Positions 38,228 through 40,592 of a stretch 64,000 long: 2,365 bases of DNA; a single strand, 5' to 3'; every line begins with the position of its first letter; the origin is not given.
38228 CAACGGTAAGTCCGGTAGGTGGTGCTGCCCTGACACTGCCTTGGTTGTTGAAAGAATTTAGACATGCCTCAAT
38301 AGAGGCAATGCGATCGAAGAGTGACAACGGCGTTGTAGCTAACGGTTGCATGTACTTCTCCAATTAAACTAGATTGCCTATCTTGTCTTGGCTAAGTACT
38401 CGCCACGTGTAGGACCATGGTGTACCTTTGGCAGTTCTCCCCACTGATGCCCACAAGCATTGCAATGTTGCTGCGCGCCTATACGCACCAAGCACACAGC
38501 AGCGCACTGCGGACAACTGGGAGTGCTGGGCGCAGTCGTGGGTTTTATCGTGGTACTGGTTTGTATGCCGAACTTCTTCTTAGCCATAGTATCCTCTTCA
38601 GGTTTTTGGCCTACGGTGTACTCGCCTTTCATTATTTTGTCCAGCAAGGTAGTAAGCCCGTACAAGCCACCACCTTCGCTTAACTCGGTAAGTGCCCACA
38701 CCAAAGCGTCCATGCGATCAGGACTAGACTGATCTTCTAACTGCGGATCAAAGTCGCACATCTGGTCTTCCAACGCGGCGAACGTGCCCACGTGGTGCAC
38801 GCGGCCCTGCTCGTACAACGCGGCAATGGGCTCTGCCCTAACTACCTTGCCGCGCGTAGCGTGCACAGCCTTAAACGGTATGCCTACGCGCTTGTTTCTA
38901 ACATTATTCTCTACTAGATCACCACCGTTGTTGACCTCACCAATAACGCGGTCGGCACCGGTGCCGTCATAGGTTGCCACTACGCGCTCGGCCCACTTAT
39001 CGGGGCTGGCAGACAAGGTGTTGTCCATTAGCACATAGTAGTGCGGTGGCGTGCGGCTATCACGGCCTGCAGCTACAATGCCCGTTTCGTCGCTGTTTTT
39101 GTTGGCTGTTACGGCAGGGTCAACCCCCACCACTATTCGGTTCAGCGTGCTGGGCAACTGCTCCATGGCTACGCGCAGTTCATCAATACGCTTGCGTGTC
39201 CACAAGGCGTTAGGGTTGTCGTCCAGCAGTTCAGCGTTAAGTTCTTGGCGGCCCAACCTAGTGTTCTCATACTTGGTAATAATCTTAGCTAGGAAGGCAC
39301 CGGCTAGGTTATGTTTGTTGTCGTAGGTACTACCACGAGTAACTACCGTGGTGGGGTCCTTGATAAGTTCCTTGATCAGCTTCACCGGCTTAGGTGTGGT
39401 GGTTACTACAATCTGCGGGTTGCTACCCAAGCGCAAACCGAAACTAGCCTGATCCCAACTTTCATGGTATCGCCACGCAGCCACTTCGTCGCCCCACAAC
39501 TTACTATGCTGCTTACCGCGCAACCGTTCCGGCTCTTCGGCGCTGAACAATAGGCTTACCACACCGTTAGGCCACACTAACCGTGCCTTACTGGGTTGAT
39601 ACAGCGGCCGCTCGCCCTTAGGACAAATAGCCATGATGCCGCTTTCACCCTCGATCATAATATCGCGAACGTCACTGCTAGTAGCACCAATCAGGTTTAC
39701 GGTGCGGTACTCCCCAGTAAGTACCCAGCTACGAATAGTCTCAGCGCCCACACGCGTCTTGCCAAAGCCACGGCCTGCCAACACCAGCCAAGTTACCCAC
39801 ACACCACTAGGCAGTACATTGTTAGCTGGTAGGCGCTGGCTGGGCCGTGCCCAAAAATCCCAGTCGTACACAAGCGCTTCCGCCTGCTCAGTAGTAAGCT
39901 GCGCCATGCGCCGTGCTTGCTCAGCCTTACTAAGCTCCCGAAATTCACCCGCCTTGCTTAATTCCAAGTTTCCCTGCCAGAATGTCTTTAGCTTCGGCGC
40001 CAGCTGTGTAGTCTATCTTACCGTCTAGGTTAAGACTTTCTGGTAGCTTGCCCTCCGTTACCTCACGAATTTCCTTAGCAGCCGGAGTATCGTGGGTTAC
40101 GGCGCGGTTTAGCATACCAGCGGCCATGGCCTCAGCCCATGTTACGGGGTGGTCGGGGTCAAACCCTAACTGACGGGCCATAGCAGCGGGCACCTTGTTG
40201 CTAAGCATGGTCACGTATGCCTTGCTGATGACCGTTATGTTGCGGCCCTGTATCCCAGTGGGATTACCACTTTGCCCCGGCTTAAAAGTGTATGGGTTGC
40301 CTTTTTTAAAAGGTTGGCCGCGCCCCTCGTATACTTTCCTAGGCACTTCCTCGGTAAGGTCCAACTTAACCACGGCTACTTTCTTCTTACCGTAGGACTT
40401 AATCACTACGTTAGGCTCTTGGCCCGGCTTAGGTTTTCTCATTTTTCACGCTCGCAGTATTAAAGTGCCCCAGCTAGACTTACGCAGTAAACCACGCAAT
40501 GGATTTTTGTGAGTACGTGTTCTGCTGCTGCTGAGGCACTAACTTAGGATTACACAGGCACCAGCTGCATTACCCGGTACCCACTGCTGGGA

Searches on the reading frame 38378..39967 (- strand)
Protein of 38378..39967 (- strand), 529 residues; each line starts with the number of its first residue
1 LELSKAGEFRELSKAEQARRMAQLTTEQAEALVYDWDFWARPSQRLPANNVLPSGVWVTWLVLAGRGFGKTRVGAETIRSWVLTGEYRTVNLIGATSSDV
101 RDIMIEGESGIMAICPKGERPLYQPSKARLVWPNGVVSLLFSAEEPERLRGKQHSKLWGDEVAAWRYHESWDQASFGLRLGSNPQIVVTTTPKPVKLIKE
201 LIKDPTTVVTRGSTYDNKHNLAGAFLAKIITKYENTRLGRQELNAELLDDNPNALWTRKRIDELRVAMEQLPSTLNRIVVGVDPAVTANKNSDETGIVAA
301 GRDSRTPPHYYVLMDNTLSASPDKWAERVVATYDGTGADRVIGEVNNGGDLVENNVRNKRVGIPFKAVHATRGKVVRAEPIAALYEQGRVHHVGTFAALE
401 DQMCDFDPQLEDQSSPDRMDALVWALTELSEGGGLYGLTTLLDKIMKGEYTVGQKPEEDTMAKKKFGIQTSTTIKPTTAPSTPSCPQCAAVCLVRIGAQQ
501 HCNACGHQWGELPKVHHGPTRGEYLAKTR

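Call 12: search_protein_families(library=phrogs, proteins=[window:38378-39967:-], max_evalue=0.01)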
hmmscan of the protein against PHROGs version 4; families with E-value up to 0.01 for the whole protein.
window:38378-39967:- (529 aa): 4 families
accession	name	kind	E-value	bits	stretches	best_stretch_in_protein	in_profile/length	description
phrog_979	-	head and packaging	6.6e-34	118.6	1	211-432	370-602/642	terminase large subunit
phrog_38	-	head and packaging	6.7e-23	82.2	1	255-435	527-709/760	terminase large subunit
phrog_2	-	head and packaging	3.2e-20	73.5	1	61-426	281-589/807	terminase large subunit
phrog_5573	-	head and packaging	2.6e-06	28.1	1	256-426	65-231/250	terminase large subunit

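Call 13: search_protein_families(library=pfam, proteins=[window:38378-39967:-], max_evalue=0.01)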
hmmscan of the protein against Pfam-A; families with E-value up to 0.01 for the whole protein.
window:38378-39967:- (529 aa): 2 families
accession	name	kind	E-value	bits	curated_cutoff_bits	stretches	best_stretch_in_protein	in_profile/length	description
PF03237.21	Terminase_6N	-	2.5e-26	93.1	22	1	62-261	2-213/215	Terminase large subunit, T4likevirus-type, N-terminal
PF17289.8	Terminase_6C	-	7.3e-14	52.5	22.6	1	280-427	1-153/155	Terminase RNaseH-like domain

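Call 14: find_related_loci(query=window:38378-39967:-, collection=viral_contigs, flank=10000)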
Query window:38378-39967:- (529 aa) in viral_contigs; peptide patterns used: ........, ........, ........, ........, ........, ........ (x = any residue, [..] = any of these).
31 stretches matched a pattern; 21 encode a relative of the query (tblastn E <= 1e-3); 21 distinct loci.
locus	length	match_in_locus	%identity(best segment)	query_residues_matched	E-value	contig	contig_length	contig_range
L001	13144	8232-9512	60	11-443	1e-166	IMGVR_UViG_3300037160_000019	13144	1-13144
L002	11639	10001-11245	61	15-443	3e-165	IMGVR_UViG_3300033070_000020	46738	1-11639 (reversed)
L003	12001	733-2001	60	16-443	4e-164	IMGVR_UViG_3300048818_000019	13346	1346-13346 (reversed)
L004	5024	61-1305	60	15-443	1e-166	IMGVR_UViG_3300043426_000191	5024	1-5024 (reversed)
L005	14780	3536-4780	60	15-443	1e-162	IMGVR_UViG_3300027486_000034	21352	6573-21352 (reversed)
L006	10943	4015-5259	61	15-443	4e-159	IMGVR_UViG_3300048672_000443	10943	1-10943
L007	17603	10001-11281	53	8-430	1e-141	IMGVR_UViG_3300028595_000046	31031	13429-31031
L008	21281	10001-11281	52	8-430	2e-141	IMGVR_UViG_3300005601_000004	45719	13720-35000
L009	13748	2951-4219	52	11-430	7e-141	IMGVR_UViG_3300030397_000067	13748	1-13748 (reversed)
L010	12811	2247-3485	53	21-430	9e-141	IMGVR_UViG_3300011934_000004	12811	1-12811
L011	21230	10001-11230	52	24-430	2e-139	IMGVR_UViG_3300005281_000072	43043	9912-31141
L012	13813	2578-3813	53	21-430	4e-139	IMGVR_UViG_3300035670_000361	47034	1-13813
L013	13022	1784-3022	52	21-430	2e-138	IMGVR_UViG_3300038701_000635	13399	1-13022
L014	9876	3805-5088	51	8-430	1e-137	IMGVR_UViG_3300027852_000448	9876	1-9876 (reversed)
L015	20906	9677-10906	53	24-430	7e-141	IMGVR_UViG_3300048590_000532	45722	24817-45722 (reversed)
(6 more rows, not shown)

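Call 16: find_related_loci(query=window:38378-39967:-, collection=genome_contigs, flank=10000)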
Query window:38378-39967:- (529 aa) in genome_contigs; peptide patterns used: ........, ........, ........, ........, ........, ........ (x = any residue, [..] = any of these).
46 stretches matched a pattern; 1 encode a relative of the query (tblastn E <= 1e-3); 1 distinct loci.
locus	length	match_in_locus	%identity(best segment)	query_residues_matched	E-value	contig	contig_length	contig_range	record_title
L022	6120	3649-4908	51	11-430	7e-136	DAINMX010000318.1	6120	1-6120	MAG TPA_asm: Myxococcota bacterium isolate CTOTU11650 NODE_6887_length_6120_cov_5.455400, whole genome shotgun sequence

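Call 17: find_related_loci(query=window:38378-39967:-, collection=metagenome_contigs, flank=10000)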
Query window:38378-39967:- (529 aa) in metagenome_contigs; peptide patterns used: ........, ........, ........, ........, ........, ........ (x = any residue, [..] = any of these).
132 stretches matched a pattern; 22 encode a relative of the query (tblastn E <= 1e-3); 22 distinct loci.
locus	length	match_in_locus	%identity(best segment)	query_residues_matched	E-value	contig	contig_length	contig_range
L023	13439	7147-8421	65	2-431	0e+0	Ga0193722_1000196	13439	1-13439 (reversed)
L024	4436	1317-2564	62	4-430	8e-179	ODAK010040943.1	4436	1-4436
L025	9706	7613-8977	54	4-514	3e-173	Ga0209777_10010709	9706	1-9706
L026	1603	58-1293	61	4-429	0e+0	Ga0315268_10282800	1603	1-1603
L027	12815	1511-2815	59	15-464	4e-164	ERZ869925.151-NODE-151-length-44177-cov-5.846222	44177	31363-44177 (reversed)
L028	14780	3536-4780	60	15-443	1e-162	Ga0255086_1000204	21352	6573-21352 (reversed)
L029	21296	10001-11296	58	4-443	1e-159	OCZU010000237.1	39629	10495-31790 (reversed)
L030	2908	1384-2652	54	1-435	4e-161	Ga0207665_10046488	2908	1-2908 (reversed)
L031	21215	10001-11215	58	31-441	4e-151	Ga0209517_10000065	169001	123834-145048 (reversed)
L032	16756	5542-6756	58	31-441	4e-151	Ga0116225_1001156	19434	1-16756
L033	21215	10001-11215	58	31-441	4e-151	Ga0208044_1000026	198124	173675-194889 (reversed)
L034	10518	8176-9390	58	31-441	4e-151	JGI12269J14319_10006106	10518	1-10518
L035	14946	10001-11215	58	31-441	4e-151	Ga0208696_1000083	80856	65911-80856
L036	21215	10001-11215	58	31-441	4e-151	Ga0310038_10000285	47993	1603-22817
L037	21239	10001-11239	53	21-430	5e-142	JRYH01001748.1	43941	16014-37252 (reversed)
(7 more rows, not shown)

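Call 25: search_dna_similar(query=window:38378-39967:-, collection=phages, mode=protein, max_rows=25)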
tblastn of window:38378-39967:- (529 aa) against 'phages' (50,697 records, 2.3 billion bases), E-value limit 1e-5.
Records with a match: 250; places in all: 261; records where one place covers at least 80% of the query: 12.
Best place of each record, by identity: <60% 250.
By first word of the organism name: Vibrio 64; Gordonia 55; Microbacterium 50; Arthrobacter 18; Caulobacter 6; Escherichia 6; Streptomyces 5; Salinibacter 5; Pseudomonas 5; Bacteriophage 4; and 19 more.
By host as written in the record: - 62; Gordonia terrae 3612 45; Microbacterium foliorum NRRL B-24224 31; Microbacterium foliorum NRRL B-24224 SEA 12; Arthrobacter globiformis B-2979 8; Gordonia terrae CAG3 6; Microbacterium paraoxydans NRRL B-14843 5; Escherichia coli K-12 5; and 47 more.
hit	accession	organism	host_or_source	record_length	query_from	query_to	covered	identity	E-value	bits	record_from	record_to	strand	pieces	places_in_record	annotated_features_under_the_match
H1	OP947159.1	Desulfofustis phage LS06-2018-MD02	-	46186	2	425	80%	51.2%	1e-133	433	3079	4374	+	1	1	terminase large subunit | hypothetical protein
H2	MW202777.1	Caudoviricetes sp.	Manatee Spring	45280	11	425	78%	50.5%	4e-127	415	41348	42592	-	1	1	large terminase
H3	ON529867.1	Brevundimonas phage vB_BpoS-Strzyga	Brevundimonas pondensis LVF1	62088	15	425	78%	48.7%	8e-126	411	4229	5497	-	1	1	terminase large subunit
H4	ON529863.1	Brevundimonas phage vB_BpoS-Polewnik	Brevundimonas pondensis LVF1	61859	15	425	78%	48.5%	1e-124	407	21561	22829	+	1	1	terminase large subunit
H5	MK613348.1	Roseobacter phage CRP-6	Rhodobacteraceae bacterium FZCC0042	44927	6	425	79%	45.6%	4e-110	365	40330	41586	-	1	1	terminase large subunit | hypothetical protein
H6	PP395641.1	Microcystis phage Mae-JY09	Microcystis aeruginosa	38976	48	424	71%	49.7%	2e-113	375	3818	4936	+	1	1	terminase large subunit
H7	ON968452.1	Pseudanabaena phage Pan1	Pseudanabaena sp.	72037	10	424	78%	45.0%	2e-102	343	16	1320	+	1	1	terminase large subunit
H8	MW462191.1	Bacteriophage sp.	freshwater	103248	24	425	76%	46.4%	6e-105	351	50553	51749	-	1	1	terminase protein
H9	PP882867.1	Dinoroseobacter phage vB_DshS_R26L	Dinoroseobacter shibae DFL12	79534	9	424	79%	44.8%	6e-101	339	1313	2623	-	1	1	large packaging protein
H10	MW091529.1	Bacteriophage sp. 103231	sewage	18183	6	425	79%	44.0%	2e-96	326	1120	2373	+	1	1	DNA-packaging protein | hypothetical protein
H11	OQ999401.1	Actinomycetia phage DSL-LC01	Actinomycetia bacterium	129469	9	423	78%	42.7%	6e-88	301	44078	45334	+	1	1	terminase large subunit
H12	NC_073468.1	Microbacterium phage Pumpernickel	Microbacterium paraoxydans NRRL B-14843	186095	12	425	78%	42.5%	1e-67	304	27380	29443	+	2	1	75: terminase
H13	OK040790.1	Microbacterium phage Pumpernickel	Microbacterium paraoxydans NRRL B-14843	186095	12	425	78%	42.5%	1e-67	304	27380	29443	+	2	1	75: terminase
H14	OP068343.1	Microbacterium phage Cece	Microbacterium radiodurans NRRL B-24799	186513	22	425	76%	43.0%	5e-67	303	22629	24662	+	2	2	59: terminase large subunit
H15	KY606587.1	Dinoroseobacter phage vB_DshS-R5C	Dinoroseobacter shibae DFL12T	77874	24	425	76%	43.2%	3e-90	308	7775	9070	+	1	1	large packaging protein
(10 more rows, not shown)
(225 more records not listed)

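Call 35: search_protein_families(library=pfam, proteins=[L002:6939-9113:+, L002:9360-9905:+, L009:1182-1574:+], max_evalue=0.01)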
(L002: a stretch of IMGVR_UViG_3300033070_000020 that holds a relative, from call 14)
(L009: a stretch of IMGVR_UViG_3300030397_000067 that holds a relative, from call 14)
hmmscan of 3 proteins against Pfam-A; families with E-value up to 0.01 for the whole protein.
L002:6939-9113:+ (724 aa): 1 family
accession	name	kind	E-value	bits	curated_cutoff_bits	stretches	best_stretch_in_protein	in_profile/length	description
PF13481.12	AAA_25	-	2.4e-26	93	27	1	334-533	11-193/195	AAA domain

L002:9360-9905:+ (181 aa): 0 families

L009:1182-1574:+ (130 aa): 1 family
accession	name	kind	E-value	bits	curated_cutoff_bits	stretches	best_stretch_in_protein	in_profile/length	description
PF13338.12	AbiEi_4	-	0.0027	18.2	25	0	73-99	11-36/49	Transcriptional regulator, AbiEi antitoxin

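Call 47: get_annotated_region(hit=H3, flank=7000)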
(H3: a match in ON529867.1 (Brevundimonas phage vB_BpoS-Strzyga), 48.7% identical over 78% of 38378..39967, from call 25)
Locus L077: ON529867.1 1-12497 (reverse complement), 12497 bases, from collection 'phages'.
description: Brevundimonas phage vB_BpoS-Strzyga, complete genome.
organism: Brevundimonas phage vB_BpoS-Strzyga (NCBI taxid 2948609)
taxonomy: Viruses; Duplodnaviria; Heunggongvirae; Uroviricota; Caudoviricetes
host: Brevundimonas pondensis LVF1; source: sewage; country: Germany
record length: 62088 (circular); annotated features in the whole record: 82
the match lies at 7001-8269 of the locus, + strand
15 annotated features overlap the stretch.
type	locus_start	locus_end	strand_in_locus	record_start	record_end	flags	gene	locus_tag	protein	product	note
CDS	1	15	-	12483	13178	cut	-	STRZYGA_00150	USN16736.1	hypothetical protein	-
CDS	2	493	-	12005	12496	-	-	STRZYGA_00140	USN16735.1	DNA glycosylase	-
CDS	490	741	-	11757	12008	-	-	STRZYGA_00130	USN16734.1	hypothetical protein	-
CDS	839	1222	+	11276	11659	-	-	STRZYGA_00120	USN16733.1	hypothetical protein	-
CDS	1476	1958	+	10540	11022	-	-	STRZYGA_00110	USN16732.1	hypothetical protein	-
CDS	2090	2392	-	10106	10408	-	-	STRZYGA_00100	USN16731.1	hypothetical protein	-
CDS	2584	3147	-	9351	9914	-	-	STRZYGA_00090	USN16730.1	hypothetical protein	-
CDS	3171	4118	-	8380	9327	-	-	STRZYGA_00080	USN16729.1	ribonucleoside-diphosphate reductase beta chain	-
CDS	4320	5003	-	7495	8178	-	-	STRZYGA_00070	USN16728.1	putative flavin-dependent thymidylate synthase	-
CDS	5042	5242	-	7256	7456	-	-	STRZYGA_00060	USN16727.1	hypothetical protein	-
CDS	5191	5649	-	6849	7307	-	-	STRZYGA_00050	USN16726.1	hypothetical protein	-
CDS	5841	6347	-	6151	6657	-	-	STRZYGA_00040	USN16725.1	hypothetical protein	-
CDS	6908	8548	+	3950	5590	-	-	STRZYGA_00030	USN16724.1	terminase large subunit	-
CDS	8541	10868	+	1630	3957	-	-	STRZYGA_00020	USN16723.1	putative portal protein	-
CDS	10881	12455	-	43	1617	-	-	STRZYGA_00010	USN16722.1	hypothetical protein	-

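Call 48: get_annotated_region(hit=H1, flank=6000)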
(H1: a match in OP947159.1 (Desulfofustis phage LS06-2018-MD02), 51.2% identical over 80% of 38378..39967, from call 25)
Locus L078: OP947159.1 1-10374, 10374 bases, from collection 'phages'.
description: Desulfofustis phage LS06-2018-MD02, complete genome.
organism: Desulfofustis phage LS06-2018-MD02 (NCBI taxid 3003835)
taxonomy: Viruses; Duplodnaviria; Heunggongvirae; Uroviricota; Caudoviricetes
host: -; source: -; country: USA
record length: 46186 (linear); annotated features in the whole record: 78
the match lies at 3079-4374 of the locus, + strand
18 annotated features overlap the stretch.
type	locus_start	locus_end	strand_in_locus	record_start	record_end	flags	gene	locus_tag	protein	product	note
CDS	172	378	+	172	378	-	-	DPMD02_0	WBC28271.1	hypothetical protein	-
CDS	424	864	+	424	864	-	-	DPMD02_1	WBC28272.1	hypothetical protein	-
CDS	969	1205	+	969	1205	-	-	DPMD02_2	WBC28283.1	hypothetical protein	-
CDS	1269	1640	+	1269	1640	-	-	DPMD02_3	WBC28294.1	RNA polymerase sigma factor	-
CDS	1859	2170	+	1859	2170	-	-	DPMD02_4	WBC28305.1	hypothetical protein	-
CDS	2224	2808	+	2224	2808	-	-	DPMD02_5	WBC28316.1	terminase small subunit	-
CDS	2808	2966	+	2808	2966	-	-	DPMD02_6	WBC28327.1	hypothetical protein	-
CDS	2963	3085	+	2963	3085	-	-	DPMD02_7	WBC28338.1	hypothetical protein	-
CDS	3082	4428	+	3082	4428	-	-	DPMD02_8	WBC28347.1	terminase large subunit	-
CDS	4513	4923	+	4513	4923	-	-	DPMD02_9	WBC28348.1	tail protein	-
CDS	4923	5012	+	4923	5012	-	-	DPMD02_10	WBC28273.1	hypothetical protein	-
CDS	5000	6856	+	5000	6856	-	-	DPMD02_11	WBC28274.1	virion structural protein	-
CDS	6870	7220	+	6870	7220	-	-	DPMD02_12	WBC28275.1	exonuclease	-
CDS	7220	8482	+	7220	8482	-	-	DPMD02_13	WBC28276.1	portal protein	-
CDS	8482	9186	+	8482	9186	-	-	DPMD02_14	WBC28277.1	head morphogenesis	-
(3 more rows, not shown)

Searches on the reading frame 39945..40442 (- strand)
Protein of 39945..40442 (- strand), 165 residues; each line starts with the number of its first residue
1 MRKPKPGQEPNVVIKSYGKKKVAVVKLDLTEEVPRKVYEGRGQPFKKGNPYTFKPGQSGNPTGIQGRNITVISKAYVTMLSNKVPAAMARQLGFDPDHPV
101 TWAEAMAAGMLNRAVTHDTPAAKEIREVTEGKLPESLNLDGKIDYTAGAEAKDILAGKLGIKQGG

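Call 12: search_protein_families(library=phrogs, proteins=[window:39945-40442:-], max_evalue=0.01)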
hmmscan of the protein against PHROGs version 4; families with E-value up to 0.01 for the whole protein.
window:39945-40442:- (165 aa): 2 families
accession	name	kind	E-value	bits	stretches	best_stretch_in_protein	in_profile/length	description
phrog_26239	-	unknown function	0.00048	21.5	1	40-129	11-91/146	-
phrog_26081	-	unknown function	0.0058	17.5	1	42-157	18-140/158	-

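Call 13: search_protein_families(library=pfam, proteins=[window:39945-40442:-], max_evalue=0.01)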
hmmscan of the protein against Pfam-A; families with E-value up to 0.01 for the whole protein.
window:39945-40442:- (165 aa): 1 family
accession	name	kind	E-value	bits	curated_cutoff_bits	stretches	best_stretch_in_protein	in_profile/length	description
PF18932.5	DUF5681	-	3.6e-06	27.9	27.5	1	52-131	4-74/77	Family of unknown function (DUF5681)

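Call 55: search_solved_structures(query=window:39945-40442:-, max_evalue=1)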
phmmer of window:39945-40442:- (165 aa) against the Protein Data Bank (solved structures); distinct sequences matched with E-value up to 1: 1.
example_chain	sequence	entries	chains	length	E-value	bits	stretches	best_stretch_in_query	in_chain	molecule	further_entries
4mee_A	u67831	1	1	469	0.44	13.6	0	122-163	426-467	Diffuse adherence adhesin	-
